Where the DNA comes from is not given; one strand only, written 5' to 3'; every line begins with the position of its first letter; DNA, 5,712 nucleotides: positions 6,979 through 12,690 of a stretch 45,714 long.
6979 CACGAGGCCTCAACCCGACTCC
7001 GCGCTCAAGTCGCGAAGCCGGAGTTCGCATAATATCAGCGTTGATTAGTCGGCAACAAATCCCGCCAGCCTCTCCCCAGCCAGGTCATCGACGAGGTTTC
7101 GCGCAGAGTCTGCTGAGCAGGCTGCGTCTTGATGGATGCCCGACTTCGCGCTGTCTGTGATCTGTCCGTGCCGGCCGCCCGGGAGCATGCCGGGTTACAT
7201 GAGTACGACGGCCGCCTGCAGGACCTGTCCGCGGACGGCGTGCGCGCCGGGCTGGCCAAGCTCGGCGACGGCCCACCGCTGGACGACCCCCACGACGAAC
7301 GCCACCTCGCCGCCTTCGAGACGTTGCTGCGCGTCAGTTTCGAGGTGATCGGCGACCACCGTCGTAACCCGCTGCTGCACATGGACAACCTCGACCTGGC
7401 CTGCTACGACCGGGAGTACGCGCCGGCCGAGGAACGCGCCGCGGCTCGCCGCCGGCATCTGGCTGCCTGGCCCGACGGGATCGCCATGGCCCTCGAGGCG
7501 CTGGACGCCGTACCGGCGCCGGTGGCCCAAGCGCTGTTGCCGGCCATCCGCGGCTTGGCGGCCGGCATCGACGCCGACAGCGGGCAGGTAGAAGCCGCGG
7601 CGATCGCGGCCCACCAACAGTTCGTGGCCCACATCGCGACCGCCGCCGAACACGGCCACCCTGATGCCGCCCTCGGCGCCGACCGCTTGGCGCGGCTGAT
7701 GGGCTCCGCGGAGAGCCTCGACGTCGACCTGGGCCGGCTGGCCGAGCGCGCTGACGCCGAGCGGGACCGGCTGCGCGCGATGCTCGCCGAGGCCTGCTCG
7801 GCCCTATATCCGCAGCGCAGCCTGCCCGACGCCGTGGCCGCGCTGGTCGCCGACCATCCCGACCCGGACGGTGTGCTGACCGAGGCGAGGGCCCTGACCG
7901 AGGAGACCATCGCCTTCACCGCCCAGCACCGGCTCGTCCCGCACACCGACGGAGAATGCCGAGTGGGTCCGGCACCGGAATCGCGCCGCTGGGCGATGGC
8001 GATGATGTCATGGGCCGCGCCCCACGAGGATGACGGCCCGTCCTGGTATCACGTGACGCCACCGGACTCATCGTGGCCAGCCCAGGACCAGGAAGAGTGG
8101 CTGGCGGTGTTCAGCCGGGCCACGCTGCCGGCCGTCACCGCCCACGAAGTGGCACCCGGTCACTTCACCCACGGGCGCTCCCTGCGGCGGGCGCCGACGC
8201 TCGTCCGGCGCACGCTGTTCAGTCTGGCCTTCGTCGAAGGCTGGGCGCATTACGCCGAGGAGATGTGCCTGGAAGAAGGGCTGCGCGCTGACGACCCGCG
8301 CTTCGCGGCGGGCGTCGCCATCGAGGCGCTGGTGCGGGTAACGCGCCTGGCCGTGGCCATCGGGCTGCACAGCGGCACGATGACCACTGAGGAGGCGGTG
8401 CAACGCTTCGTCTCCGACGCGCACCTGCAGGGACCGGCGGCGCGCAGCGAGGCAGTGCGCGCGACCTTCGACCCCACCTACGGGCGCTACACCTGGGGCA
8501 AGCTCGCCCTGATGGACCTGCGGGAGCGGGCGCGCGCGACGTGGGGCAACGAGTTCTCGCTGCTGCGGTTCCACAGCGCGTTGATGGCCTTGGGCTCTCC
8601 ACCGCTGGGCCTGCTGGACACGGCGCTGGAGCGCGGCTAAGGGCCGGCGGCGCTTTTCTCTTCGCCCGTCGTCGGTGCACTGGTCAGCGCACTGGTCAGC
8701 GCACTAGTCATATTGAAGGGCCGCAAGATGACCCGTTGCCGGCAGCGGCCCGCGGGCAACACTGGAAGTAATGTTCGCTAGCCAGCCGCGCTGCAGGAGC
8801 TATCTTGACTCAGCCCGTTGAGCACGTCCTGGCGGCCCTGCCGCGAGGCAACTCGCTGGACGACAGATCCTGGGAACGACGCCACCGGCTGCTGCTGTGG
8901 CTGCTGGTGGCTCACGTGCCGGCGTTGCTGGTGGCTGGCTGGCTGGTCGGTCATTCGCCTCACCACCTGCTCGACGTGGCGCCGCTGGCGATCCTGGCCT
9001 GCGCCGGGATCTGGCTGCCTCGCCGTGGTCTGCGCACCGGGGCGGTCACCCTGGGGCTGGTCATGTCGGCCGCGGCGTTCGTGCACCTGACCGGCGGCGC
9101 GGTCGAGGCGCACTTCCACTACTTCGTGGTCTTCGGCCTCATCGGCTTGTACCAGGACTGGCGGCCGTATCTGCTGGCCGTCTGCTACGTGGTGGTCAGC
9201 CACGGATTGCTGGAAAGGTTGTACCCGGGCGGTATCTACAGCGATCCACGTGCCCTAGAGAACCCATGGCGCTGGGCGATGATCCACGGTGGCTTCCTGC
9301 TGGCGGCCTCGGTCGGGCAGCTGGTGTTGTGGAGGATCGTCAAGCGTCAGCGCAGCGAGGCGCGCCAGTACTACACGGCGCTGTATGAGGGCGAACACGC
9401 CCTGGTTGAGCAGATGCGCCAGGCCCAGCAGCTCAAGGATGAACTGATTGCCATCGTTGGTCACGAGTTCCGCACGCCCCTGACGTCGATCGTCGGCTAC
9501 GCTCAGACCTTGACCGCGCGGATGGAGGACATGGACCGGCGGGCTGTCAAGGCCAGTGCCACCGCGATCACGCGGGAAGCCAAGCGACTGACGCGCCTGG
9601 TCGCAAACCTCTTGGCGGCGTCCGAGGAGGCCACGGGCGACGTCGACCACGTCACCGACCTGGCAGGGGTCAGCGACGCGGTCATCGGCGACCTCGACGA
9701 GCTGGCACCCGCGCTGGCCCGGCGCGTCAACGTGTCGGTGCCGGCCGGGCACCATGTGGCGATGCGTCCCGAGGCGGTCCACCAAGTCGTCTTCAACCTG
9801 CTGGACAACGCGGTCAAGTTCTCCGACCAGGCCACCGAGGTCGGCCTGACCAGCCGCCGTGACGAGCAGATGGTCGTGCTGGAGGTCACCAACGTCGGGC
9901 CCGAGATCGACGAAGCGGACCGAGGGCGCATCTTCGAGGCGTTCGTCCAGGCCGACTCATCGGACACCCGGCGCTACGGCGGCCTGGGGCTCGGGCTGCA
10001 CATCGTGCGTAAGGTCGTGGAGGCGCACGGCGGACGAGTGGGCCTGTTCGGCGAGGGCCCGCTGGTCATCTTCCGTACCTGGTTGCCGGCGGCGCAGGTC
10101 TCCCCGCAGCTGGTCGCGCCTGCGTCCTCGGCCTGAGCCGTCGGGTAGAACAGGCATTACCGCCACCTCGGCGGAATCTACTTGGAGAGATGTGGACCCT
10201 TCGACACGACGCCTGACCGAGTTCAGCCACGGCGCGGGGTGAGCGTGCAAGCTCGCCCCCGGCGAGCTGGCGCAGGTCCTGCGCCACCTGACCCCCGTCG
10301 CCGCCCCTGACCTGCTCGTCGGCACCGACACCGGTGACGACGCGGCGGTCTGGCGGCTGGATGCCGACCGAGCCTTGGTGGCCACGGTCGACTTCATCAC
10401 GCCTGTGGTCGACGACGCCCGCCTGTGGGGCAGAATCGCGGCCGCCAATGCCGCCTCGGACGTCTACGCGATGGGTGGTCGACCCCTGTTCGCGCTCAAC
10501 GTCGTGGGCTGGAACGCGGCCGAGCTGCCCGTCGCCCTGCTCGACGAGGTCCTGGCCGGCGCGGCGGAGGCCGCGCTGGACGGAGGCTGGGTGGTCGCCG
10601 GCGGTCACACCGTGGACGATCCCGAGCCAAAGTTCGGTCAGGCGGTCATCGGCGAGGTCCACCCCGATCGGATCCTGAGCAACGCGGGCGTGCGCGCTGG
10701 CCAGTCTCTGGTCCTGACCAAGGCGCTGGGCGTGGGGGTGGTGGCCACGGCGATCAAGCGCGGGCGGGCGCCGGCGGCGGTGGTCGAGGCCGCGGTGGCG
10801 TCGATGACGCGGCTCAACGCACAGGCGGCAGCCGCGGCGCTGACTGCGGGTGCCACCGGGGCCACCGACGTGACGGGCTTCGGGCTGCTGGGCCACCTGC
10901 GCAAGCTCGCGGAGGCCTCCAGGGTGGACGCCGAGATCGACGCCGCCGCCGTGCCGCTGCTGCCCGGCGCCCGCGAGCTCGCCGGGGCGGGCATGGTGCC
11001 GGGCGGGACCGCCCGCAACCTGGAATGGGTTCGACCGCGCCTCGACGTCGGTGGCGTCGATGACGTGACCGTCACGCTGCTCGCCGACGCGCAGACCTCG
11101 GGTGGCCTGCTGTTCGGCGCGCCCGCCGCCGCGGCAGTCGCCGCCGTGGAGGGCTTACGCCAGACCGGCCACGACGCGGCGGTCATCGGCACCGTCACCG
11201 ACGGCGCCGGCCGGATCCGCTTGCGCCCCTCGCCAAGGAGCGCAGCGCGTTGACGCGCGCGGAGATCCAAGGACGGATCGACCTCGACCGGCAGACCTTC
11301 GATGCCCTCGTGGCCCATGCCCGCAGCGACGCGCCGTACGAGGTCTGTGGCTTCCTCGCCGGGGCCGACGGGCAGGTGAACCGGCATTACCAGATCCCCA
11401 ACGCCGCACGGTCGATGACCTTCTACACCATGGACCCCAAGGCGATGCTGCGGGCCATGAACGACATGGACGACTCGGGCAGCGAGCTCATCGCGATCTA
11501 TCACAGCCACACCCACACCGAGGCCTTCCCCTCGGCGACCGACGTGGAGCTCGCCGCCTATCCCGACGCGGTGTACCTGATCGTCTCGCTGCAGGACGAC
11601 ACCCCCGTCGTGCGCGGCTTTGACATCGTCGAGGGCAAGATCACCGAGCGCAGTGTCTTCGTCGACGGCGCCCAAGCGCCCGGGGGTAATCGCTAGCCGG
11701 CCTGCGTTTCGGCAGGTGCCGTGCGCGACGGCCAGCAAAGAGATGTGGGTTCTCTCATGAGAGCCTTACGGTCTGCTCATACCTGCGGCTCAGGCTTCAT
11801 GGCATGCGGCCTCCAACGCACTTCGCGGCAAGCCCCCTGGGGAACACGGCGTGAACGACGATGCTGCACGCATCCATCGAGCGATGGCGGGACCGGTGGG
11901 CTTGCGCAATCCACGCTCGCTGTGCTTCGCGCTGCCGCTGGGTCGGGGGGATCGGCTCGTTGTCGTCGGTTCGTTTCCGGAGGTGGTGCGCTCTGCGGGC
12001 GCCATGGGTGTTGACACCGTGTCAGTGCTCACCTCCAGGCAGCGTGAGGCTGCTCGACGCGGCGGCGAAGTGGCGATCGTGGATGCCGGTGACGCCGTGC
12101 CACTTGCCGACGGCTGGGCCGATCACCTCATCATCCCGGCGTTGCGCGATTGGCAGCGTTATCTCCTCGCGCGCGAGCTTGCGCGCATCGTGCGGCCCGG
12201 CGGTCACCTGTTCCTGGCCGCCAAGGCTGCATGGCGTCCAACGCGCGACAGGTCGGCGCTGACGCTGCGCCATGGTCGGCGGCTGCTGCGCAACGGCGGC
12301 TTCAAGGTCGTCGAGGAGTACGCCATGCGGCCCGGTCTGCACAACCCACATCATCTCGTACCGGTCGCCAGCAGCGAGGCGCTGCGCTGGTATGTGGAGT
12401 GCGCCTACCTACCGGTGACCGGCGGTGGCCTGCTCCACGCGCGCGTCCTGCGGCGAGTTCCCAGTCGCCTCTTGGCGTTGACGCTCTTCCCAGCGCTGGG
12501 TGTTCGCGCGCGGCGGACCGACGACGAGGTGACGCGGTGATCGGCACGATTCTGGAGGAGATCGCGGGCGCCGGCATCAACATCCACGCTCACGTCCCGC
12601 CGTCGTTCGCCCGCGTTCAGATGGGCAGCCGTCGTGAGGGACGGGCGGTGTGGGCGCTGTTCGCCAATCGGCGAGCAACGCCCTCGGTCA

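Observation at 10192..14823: Selenophosphate synthetase translationally coupled to the Mec / CysO / CysM carrier-protein cysteine pathway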

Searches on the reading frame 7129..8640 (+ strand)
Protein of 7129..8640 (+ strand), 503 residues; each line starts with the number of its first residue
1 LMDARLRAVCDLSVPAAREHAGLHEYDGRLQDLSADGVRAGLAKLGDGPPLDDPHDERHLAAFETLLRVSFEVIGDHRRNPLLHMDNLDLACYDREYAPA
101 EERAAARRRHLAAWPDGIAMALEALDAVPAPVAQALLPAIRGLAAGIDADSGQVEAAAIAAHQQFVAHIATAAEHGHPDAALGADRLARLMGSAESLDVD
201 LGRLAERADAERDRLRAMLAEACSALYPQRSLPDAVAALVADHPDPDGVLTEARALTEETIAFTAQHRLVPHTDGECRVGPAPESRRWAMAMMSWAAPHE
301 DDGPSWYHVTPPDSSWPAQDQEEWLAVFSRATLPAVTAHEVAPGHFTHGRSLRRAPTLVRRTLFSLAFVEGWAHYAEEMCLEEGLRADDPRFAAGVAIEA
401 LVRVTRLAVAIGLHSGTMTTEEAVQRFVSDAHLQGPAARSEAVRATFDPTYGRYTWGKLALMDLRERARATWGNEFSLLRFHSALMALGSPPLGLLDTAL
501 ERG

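Call 7: search_protein_families(library=pfam, proteins=[window:7129-8640:+])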
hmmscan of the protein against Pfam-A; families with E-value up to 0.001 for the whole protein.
window:7129-8640:+ (503 aa): 1 family
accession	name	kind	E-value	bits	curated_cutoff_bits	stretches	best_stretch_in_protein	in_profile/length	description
PF05960.17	DUF885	-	6.5e-55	188.2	32.4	1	15-499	1-531/532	Bacterial protein of unknown function (DUF885)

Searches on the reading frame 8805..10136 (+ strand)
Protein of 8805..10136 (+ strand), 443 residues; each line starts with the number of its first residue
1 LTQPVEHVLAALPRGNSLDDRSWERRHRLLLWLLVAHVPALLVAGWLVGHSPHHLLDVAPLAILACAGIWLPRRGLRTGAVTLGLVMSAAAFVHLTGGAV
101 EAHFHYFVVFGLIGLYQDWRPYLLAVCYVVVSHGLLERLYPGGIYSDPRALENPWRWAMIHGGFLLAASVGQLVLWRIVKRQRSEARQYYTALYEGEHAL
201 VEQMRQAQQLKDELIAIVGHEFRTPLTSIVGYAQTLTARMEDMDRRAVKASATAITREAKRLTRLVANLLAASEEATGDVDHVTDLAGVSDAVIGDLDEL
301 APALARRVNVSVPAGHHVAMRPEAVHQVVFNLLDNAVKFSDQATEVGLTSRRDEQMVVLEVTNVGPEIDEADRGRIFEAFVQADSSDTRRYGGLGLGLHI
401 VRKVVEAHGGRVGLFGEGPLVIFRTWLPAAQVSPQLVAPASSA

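Call 7: search_protein_families(library=pfam, proteins=[window:8805-10136:+])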
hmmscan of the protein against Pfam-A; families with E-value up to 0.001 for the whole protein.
window:8805-10136:+ (443 aa): 3 families
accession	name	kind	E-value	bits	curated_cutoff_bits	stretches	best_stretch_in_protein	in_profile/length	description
PF02518.31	HATPase_c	-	1.5e-21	77.3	26.4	1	322-414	3-93/111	Histidine kinase-, DNA gyrase B-, and HSP90-like ATPase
PF00512.31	HisKA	-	2.3e-11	44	26.9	1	211-273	2-61/66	His Kinase A (phospho-acceptor) domain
PF14501.12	HATPase_c_5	-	5.1e-05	23.6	22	1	322-412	3-86/102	GHKL domain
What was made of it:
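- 8805..10136 (+): Orphan sensor histidine kinase directly upstream of selD (55-nt gap). This is context only, but it recurs. Pfam HisKA + HATPase_c (call 7).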

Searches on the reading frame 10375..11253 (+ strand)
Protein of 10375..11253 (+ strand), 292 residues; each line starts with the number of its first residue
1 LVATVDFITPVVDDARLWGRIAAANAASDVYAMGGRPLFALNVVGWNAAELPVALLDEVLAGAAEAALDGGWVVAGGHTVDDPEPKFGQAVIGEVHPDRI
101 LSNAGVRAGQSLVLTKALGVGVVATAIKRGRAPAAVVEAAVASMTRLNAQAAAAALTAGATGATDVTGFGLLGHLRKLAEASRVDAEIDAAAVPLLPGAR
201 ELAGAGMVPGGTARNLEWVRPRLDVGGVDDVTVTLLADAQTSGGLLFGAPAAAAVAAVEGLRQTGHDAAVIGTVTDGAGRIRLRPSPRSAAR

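Call 7: search_protein_families(library=pfam, proteins=[window:10375-11253:+])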
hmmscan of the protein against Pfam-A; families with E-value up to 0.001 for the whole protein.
window:10375-11253:+ (292 aa): 2 families
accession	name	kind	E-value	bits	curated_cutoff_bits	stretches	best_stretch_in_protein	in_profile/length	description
PF02769.27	AIRS_C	-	1.1e-17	65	23.1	1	107-278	1-149/156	AIR synthase related protein, C-terminal domain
PF00586.29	AIRS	-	1.2e-17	64.8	24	1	1-95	15-112/112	AIR synthase related protein, N-terminal domain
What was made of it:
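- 10192..11253 (+): selD, selenide,water dikinase, Sec-type (353 codons including the UGA). AIRS and AIRS_C domains (call 7).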

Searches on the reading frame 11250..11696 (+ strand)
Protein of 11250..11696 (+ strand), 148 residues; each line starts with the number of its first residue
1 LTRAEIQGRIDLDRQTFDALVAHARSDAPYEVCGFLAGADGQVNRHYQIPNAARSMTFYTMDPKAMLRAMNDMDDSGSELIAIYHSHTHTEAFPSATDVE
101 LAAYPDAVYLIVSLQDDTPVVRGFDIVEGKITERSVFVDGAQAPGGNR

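Call 7: search_protein_families(library=pfam, proteins=[window:11250-11696:+])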
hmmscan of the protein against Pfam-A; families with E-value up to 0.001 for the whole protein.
window:11250-11696:+ (148 aa): 1 family
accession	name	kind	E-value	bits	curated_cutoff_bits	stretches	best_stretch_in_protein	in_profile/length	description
PF14464.11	Prok-JAB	-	2.5e-25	89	25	1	15-117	3-104/114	Prokaryotic homologs of the JAB domain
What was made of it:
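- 11250..11696 (+): mec, a JAMM/MPN metalloprotease (CysO-Cys hydrolase type). Its TTG start overlaps the selD stop as TTGA. Pfam Prok-JAB at 2.5e-25 (call 7).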

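Call 15: search_protein_families(library=ncbifam, proteins=[window:11250-11696:+])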
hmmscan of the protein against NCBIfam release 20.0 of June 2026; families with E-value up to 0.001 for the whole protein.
window:11250-11696:+ (148 aa): 1 family
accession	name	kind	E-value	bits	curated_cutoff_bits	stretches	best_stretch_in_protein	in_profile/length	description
NF041370.1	desamp_Halo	equivalog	4.2e-28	97.9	130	1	11-118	2-115/133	desampylase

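Call 33: search_solved_structures(query=window:11250-11696:+, show_alignments=2)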
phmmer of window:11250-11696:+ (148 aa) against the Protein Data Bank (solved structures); distinct sequences matched with E-value up to 0.001: 4.
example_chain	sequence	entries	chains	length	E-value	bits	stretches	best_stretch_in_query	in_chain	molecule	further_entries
2kks_A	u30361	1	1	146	5.2e-19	72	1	10-137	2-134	Uncharacterized protein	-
5lda_A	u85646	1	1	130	2.2e-11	47.3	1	24-115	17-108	JAMM1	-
5ld9_A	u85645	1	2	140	2.6e-11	47.1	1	24-115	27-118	JAMM1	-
2kcq_A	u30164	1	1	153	8.6e-10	42.2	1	17-120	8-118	Mov34/MPN/PAD-1 family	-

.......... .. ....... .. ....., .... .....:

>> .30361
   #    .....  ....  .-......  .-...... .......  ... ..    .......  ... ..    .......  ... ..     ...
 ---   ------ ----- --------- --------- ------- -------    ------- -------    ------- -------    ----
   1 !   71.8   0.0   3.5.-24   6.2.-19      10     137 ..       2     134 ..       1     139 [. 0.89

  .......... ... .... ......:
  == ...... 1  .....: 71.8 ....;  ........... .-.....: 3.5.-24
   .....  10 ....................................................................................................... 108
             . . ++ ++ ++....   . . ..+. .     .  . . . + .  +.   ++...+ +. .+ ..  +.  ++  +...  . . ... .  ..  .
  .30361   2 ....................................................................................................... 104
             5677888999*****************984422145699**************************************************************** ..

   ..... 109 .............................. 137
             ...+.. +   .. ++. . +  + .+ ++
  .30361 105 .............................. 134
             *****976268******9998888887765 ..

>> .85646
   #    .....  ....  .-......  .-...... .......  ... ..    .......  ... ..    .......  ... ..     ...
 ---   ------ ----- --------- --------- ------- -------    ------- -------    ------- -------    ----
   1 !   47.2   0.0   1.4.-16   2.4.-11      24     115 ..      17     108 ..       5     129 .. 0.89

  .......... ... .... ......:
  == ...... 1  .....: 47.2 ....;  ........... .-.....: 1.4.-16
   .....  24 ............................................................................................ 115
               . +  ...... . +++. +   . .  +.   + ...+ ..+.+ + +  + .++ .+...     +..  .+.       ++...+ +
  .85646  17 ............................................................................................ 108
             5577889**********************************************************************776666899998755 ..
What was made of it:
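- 11250..11696 (+): The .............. motif and JAMM structures 2KKS and 5LDA match (call 33).
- On Mec (JAMM CysO-Cys hydrolase, Rv1334 type): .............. aligns with JAMM structures 2KKS and 5LDA (call 33).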

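Call 34: find_related_loci(query=window:11250-11693:+, collection=metagenome_contigs, flank=8000)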
Query window:11250-11693:+ (148 aa) in metagenome_contigs; peptide patterns used: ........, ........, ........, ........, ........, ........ (x = any residue, [..] = any of these).
527 stretches matched a pattern; 358 encode a relative of the query (tblastn E <= 1e-3); the best 80 are kept; 80 distinct loci.
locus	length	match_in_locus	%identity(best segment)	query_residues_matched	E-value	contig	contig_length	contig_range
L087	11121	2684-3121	99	1-146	3e-96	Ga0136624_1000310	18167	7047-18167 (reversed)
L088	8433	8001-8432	99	1-144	2e-95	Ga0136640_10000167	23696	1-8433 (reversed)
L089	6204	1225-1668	86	1-148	2e-86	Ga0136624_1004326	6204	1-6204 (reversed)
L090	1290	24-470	73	1-148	1e-76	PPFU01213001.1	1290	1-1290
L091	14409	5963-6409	72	1-148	6e-71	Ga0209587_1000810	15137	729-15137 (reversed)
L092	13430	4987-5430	70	1-148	3e-69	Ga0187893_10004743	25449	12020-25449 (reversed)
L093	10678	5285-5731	70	1-148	2e-68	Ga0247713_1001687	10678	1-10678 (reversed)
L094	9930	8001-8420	73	1-140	3e-68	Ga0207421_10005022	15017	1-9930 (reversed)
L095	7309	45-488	72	1-148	2e-68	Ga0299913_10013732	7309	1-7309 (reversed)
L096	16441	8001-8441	73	1-146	7e-68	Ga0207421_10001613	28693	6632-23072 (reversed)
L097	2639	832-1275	70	1-148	1e-67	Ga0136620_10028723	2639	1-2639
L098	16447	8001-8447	70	1-148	4e-66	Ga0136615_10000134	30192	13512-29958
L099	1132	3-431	71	7-148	8e-71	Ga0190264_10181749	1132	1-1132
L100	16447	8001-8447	68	1-148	5e-66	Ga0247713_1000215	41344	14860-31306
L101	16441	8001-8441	69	1-146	7e-65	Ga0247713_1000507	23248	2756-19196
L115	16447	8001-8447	59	1-148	6e-54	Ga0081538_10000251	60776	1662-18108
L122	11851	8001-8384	55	10-136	2e-43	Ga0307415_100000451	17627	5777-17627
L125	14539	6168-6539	59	9-133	8e-43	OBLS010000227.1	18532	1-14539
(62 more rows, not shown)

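Call 40: search_protein_families(library=pfam, proteins=[L122:6713-7846:+, L122:2215-4935:+, L125:3338-4285:+, L125:4266-4997:-, L125:2028-3350:+], max_evalue=0.01)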
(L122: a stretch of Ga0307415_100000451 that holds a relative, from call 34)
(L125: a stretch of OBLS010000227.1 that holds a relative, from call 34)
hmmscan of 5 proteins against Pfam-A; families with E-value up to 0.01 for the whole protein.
L122:6713-7846:+ (377 aa): 1 family
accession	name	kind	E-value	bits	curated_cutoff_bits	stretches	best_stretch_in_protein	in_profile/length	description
PF00144.29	Beta-lactamase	-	9e-72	242.4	27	1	14-366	1-320/329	Beta-lactamase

L122:2215-4935:+ (906 aa): 0 families

L125:3338-4285:+ (315 aa): 2 families
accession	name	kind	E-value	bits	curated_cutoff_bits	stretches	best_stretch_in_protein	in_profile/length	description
PF01694.28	Rhomboid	-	2.6e-36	125.4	22.6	1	137-270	2-139/143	Rhomboid domain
PF00643.29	zf-B_box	-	0.0005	20.6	24.1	1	32-58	3-29/42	B-box zinc finger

L125:4266-4997:- (243 aa): 0 families

L125:2028-3350:+ (440 aa): 0 families

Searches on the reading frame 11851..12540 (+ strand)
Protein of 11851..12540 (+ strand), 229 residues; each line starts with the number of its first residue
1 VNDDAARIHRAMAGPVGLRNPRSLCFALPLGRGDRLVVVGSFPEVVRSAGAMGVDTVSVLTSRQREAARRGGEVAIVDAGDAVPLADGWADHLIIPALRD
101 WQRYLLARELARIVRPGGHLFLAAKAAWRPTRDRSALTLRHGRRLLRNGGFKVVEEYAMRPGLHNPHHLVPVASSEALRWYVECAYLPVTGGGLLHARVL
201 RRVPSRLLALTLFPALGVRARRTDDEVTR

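Call 7: search_protein_families(library=pfam, proteins=[window:11851-12540:+])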
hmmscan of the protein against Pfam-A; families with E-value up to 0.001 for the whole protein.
window:11851-12540:+ (229 aa): 1 family
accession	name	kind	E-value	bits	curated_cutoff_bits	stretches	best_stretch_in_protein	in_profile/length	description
PF08241.18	Methyltransf_11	-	0.00061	20.8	21.2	0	51-122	21-95/95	Methyltransferase domain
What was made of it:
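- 11851..12540 (+): 229-aa ORF, a degenerate class-I methyltransferase-like protein. It is the first gene of an inserted two-gene cassette. Sub-threshold Pfam Methyltransf_11 hit (call 7).
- On Class I SAM methyltransferase (11851-12540): 20.8 bits against a cut-off of 21.2 (call 7).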

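Call 15: search_protein_families(library=ncbifam, proteins=[window:11851-12540:+])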
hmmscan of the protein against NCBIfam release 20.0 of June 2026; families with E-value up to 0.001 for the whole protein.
window:11851-12540:+ (229 aa): 0 families

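Call 72: find_homologous_proteins(query=window:11851-12540:+, max_evalue=0.001)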
Query window:11851-12540:+ (229 aa): 6 proteins with E <= 0.001 among 7369 candidates.
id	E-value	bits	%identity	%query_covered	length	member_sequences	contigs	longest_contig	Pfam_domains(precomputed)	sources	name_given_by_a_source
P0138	3.9e-145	499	99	100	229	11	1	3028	-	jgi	-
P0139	7.8e-120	417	86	100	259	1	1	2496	-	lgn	-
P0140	1.1e-101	357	74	100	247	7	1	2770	-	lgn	-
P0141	6.1e-87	309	72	89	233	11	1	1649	-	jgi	-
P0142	1.1e-68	249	73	65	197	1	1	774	-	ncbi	-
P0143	7.3e-56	207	62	76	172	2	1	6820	-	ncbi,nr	ncbi:MAG: hypothetical protein M3387_08480 [Actinomycetota bacterium]|nr:hypothetical protein [Actin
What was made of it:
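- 11851..12540 (+): Only 6 homologues were found (call 72).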

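Call 83: predict_structure(alignment_id=A3)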
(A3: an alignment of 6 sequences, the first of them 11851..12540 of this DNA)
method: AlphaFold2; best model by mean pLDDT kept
length: 229 residues; sequences in the alignment: 6
mean_pLDDT: 44.8   pTM: 0.41
mean pLDDT of the five models: 44.8, 41.8, 41.0, 39.2, 36.9
residues with pLDDT >= 90: 0; 70-90: 0; 50-70: 86; < 50: 143
segments of 3 or more residues with pLDDT < 50: 1-29, 70-82, 103-105, 124-133, 150-229
pLDDT, mean of each block of 10 residues (from residue 1): 39 33 42 62 58 61 51 41 54 55 49 54 43 50 55 38 33 34 33 36 39 35 33
secondary structure, 60 per line:
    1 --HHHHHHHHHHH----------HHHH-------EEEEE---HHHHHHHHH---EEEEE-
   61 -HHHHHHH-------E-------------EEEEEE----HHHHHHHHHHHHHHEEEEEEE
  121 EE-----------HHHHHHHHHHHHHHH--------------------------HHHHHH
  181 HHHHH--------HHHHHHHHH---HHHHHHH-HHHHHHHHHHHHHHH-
elements in order: H3-13 H24-27 E35-39 H43-51 E55-59 H62-68 E90-95 H100-113 E114-122 H134-148 H175-185 H194-202 H206-212 H214-228
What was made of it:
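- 11851..12540 (+): The structure model is unreliable, pLDDT 45 (call 83).
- On Class I SAM methyltransferase (11851-12540): The model has pLDDT 45 and is unusable (call 83).
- Tried and rejected: Structure of the methyltransferase-like ORF. pLDDT 45 (call 83), so I ran no fold search.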
